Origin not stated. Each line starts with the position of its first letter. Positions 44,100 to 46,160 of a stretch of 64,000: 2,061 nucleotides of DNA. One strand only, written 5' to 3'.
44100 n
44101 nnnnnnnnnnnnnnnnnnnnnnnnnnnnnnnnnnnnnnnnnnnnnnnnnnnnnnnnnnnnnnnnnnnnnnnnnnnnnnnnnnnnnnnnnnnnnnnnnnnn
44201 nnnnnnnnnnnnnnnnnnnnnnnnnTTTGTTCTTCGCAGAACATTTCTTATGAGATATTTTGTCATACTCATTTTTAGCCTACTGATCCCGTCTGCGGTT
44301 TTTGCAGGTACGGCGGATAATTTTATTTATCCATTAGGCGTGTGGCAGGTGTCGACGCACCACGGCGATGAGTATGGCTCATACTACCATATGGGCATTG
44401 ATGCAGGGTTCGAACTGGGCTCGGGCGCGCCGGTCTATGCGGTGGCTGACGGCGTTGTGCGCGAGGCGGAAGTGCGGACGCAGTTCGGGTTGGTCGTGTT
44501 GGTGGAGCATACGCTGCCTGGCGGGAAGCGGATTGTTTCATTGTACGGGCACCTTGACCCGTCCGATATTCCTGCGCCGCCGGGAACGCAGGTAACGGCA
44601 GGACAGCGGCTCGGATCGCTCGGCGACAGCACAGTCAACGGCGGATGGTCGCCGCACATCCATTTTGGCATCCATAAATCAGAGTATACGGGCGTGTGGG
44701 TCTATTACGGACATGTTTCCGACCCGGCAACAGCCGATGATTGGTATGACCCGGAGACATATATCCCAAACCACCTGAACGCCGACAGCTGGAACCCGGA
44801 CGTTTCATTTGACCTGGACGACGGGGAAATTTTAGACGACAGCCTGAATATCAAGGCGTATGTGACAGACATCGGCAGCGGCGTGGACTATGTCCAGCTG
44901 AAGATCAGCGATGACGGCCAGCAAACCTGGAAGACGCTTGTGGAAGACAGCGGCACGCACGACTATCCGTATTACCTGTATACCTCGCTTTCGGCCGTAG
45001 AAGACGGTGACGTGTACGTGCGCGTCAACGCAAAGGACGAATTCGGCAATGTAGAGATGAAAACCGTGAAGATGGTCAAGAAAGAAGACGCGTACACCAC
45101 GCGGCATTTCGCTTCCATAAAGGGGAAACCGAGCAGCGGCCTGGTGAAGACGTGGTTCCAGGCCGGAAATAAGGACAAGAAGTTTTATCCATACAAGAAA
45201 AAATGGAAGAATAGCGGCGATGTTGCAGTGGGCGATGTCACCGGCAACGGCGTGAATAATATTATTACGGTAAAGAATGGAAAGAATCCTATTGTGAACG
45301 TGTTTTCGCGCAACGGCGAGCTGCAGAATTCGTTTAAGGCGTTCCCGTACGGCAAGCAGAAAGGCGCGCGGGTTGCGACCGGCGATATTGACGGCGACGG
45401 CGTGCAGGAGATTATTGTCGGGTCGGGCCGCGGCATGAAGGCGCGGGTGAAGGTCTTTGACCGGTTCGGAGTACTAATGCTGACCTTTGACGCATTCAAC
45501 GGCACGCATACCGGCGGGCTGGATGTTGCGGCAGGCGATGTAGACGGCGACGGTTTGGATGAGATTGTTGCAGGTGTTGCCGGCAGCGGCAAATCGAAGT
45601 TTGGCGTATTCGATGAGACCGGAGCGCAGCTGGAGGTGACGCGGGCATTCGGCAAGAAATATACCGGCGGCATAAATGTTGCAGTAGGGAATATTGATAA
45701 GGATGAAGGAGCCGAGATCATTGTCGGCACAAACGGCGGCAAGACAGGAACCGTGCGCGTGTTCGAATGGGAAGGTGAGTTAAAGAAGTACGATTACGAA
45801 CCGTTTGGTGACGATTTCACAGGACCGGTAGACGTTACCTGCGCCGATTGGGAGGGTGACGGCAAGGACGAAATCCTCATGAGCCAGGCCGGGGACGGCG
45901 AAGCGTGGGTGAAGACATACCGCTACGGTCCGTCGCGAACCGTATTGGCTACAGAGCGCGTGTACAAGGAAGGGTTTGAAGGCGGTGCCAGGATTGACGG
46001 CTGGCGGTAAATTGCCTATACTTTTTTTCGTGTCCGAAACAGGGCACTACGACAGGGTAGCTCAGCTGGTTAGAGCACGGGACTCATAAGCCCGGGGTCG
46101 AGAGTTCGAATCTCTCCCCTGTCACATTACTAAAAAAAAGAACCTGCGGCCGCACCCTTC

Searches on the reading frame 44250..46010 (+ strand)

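Call 49: search_protein_families(library=pfam, proteins=[window:44250-46010:+], max_evalue=0.00001)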
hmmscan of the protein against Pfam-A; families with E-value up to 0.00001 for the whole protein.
window:44250-46010:+ (586 aa): 3 families
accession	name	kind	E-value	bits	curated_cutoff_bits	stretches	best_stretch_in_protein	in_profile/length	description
PF01551.29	Peptidase_M23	-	1.7e-16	60.6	28.7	1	46-144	2-90/96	Peptidase family M23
PF13517.12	FG-GAP_3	-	9.7e-14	52.2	26.9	0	482-543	2-60/61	FG-GAP-like repeat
PF01839.29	FG-GAP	-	7.5e-10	38.9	22.1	0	372-396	2-26/37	FG-GAP repeat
